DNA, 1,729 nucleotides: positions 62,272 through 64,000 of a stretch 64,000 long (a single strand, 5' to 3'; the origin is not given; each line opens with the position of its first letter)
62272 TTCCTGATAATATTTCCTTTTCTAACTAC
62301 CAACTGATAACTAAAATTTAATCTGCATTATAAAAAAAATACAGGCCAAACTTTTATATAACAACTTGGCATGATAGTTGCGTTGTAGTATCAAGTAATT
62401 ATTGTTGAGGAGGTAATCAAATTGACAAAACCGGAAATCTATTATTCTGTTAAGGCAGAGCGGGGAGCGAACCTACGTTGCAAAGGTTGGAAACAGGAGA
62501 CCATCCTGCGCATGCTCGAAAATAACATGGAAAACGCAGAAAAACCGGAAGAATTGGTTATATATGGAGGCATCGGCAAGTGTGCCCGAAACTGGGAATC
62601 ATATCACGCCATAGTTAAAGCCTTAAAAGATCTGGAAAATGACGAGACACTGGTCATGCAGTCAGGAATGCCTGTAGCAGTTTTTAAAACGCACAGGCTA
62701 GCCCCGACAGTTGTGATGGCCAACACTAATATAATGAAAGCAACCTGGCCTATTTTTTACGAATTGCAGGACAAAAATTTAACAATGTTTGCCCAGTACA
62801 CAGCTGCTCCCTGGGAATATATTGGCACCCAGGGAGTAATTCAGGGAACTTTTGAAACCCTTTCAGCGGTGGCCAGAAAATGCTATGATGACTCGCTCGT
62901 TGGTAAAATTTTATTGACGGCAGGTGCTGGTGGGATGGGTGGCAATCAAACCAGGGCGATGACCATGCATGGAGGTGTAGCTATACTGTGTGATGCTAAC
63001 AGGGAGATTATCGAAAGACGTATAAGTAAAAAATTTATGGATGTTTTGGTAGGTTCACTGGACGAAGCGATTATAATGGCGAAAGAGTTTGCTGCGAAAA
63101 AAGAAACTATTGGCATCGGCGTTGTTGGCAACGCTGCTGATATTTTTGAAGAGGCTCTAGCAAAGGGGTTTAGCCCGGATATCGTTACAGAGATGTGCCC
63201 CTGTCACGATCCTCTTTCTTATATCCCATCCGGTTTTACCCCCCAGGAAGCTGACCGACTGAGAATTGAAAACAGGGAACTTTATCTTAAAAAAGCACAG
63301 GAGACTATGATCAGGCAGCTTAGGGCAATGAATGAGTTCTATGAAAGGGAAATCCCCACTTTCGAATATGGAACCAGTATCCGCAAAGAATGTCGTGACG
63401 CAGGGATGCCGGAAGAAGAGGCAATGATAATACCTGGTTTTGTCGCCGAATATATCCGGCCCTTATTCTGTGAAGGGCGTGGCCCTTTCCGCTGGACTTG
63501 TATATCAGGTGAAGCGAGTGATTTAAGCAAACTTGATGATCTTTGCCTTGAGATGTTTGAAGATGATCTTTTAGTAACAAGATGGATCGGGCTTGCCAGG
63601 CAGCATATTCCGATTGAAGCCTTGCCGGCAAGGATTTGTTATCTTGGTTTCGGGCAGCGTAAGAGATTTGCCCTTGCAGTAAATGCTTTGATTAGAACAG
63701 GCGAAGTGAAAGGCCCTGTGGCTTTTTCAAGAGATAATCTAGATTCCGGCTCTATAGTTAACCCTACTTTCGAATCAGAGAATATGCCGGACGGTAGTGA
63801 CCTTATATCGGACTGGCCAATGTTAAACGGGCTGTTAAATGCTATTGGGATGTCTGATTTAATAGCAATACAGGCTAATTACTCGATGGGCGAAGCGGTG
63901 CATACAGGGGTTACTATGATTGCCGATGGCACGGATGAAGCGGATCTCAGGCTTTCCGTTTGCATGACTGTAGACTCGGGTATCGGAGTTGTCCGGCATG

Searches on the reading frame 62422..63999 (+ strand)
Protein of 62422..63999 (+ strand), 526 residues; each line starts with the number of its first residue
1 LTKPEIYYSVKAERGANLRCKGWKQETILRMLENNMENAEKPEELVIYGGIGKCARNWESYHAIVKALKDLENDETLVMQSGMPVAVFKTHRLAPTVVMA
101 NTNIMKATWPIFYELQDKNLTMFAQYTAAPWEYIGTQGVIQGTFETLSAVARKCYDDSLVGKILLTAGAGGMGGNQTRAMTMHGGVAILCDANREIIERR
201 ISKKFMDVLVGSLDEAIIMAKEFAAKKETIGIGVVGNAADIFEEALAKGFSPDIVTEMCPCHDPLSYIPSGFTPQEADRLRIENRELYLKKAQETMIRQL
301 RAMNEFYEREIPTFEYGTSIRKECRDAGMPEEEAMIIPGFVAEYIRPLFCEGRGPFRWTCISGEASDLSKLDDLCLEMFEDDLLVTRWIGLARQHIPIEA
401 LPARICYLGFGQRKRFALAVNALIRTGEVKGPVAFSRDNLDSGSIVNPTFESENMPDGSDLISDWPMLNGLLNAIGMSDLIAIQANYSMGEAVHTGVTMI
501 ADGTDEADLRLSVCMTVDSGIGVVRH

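Call 4: search_protein_families(library=pfam, proteins=[window:62422-63999:+])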
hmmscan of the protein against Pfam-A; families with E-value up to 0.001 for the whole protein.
window:62422-63999:+ (526 aa): 3 families
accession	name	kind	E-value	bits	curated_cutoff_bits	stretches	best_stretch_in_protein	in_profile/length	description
PF01175.24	Urocanase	-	2.1e-66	224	23.2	1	135-344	1-209/209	Urocanase Rossmann-like domain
PF17392.7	Urocanase_C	-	7.2e-65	218.5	23.6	1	347-526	1-182/196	Urocanase C-terminal domain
PF17391.7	Urocanase_N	-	1.2e-40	138.7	23.2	1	10-131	1-126/127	Urocanase N-terminal domain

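Call 60: search_protein_families(library=ncbifam, proteins=[window:62422-63999:+], max_evalue=1e-10)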
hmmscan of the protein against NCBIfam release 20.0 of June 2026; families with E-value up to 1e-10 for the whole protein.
window:62422-63999:+ (526 aa): 3 families
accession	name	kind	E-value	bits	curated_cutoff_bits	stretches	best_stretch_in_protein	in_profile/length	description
NF058531.1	CH3_S_urocan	exception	6.8e-188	625.4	880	1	9-526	2-517/535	S-methyl thiourocanate hydratase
TIGR01228.2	hutU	equivalog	4.6e-182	606.4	375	1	9-526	2-524/545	urocanate hydratase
NF058530.1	thiouroc_hyd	equivalog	1.6e-170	568.3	930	1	17-525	1-512/535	thiourocanate hydratase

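Call 82: find_homologous_proteins(query=window:62422-63999:+, max_evalue=1e-100)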
Query window:62422-63999:+ (526 aa): 7962 proteins with E <= 1e-100 among 8000 candidates; the best 120 are listed.
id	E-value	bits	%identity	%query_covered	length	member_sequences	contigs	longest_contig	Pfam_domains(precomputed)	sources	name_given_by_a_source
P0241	0.0e+0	1206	100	100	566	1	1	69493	PF17392.8,PF17391.8,PF01175.25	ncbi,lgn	-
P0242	0.0e+0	1128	91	100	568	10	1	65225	PF17392.8,PF17391.8,PF01175.25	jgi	jgi:urocanate hydratase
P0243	0.0e+0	1113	91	100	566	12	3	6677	PF17392.8,PF17391.8,PF01175.25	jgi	jgi:urocanate hydratase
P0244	0.0e+0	1112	91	100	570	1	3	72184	PF17392.8,PF17391.8,PF01175.25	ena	-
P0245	0.0e+0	1110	91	100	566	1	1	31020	PF17392.8,PF17391.8,PF01175.25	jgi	jgi:urocanate hydratase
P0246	0.0e+0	1110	90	100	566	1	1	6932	PF17392.8,PF17391.8,PF01175.25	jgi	jgi:urocanate hydratase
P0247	0.0e+0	1108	90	100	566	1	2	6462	PF17392.8,PF17391.8,PF01175.25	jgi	jgi:urocanate hydratase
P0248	0.0e+0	1107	90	100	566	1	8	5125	PF17392.8,PF17391.8,PF01175.25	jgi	jgi:urocanate hydratase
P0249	0.0e+0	1107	90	100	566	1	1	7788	PF17392.8,PF17391.8,PF01175.25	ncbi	-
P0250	0.0e+0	1106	90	100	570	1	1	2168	PF17392.8,PF17391.8,PF01175.25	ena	-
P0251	0.0e+0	1105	91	100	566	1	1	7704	PF17392.8,PF17391.8,PF01175.25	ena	-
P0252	0.0e+0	1105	90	100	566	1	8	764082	PF17392.8,PF17391.8,PF01175.25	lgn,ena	-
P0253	0.0e+0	1105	90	100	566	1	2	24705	PF17392.8,PF17391.8,PF01175.25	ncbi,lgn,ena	-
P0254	0.0e+0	1104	90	100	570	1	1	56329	PF17392.8,PF17391.8,PF01175.25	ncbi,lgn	-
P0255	0.0e+0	1104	90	100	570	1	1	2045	PF17392.8,PF17391.8,PF01175.25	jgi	-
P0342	1.6e-281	953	78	100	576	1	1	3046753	PF17392.8,PF17391.8,PF01175.25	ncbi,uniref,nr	ncbi:urocanate hydratase [Crassaminicella thermophila]|uniref:N(tele)-methylurocanate hydratase n=1 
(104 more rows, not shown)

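Call 85: find_encoding_contigs(protein=P0244, flank=10000, max_places=2)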
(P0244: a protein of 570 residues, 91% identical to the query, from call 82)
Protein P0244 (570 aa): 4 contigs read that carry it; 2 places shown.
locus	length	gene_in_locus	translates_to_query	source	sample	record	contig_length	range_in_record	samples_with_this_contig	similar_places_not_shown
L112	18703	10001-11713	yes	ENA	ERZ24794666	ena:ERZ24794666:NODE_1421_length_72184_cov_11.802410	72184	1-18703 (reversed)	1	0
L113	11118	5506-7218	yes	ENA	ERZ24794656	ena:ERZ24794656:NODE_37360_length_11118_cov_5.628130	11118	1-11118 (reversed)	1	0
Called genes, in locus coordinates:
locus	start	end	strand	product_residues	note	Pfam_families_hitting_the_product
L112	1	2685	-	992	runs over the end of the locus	PF02901:PFL-like, PF01228:Gly_radical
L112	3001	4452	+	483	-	PF11794:HpaB_N, PF03241:HpaB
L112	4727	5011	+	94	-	PF13744:HTH_37 (weak), PF12844:HTH_19 (weak), PF01381:HTH_3, PF13560:HTH_31 (weak)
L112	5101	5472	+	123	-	PF24709:DUF7670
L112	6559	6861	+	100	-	-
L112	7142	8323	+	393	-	PF00155:Aminotran_1_2, PF12897:Asp_aminotransf (weak)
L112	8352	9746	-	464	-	PF01336:tRNA_anti-codon, PF00152:tRNA-synt_2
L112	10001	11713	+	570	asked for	PF17391:Urocanase_N, PF01175:Urocanase, PF17392:Urocanase_C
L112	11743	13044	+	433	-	PF01979:Amidohydro_1, PF07969:Amidohydro_3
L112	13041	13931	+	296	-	PF07837:FTCD_N, PF02971:FTCD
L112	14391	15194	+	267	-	PF00221:Lyase_aromatic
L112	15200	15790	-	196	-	PF01553:Acyltransferase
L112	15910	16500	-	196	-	PF01553:Acyltransferase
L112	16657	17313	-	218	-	PF02254:TrkA_N, PF02080:TrkA_C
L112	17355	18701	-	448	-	?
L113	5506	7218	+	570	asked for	PF17391:Urocanase_N, PF01175:Urocanase, PF17392:Urocanase_C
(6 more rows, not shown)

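Call 86: find_encoding_contigs(protein=P0342, flank=10000, max_places=1)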
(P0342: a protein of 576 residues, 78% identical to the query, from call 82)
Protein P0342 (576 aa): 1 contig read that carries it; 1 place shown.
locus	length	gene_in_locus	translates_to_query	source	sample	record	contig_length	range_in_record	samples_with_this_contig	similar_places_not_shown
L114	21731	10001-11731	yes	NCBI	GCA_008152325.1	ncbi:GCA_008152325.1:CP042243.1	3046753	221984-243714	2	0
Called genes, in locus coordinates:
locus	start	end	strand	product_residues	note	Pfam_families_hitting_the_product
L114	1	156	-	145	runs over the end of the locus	PF12773:DZR (weak), PF13240:Zn_Ribbon_1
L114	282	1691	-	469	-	PF03553:Na_H_antiporter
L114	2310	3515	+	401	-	PF00696:AA_kinase, PF01842:ACT (weak), PF13840:ACT_7, PF22468:ACT_9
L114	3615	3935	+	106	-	-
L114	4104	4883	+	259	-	PF00378:ECH_1, PF16113:ECH_2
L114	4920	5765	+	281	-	PF02737:3HCDH_N, PF03446:NAD_binding_2 (weak), PF03807:F420_oxidored (faint), PF00725:3HCDH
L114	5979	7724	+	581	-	PF00989:PAS (faint), PF13426:PAS_9 (faint), PF08448:PAS_4, PF00158:Sigma54_activat, PF14532:Sigma54_activ_2, PF07728:AAA_5, PF25601:AAA_lid_14, PF02954:HTH_8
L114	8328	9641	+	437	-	PF02447:GntP_permease, PF03600:CitMHS, PF03606:DcuC (faint), PF13726:Na_H_antiport_2, PF03553:Na_H_antiporter, PF06808:DctM (weak)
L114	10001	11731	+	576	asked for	PF17391:Urocanase_N, PF01175:Urocanase, PF17392:Urocanase_C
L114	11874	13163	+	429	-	PF01979:Amidohydro_1, PF07969:Amidohydro_3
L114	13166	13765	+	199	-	PF04961:FTCD_C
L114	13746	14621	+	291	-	PF07837:FTCD_N, PF02971:FTCD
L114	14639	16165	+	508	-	PF00221:Lyase_aromatic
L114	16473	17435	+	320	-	PF03816:LytR_cpsA_psr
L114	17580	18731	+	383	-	-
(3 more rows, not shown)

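Call 87: list_cluster_members(proteins=[P0342, P0241])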
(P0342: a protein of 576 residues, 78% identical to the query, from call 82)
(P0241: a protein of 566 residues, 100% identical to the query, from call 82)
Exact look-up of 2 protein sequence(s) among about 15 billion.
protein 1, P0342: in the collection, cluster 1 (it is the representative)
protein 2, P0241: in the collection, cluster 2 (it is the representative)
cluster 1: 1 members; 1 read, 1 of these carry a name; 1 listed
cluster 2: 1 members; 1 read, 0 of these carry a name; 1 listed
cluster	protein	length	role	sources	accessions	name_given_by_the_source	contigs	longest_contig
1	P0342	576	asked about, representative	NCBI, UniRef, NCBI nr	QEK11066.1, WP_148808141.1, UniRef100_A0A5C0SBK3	urocanate hydratase [Crassaminicella thermophila] | N(tele)-methylurocanate hydratase n=1 Tax=Crassaminicella thermophila TaxID=2599308 ...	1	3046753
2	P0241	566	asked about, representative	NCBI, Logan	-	-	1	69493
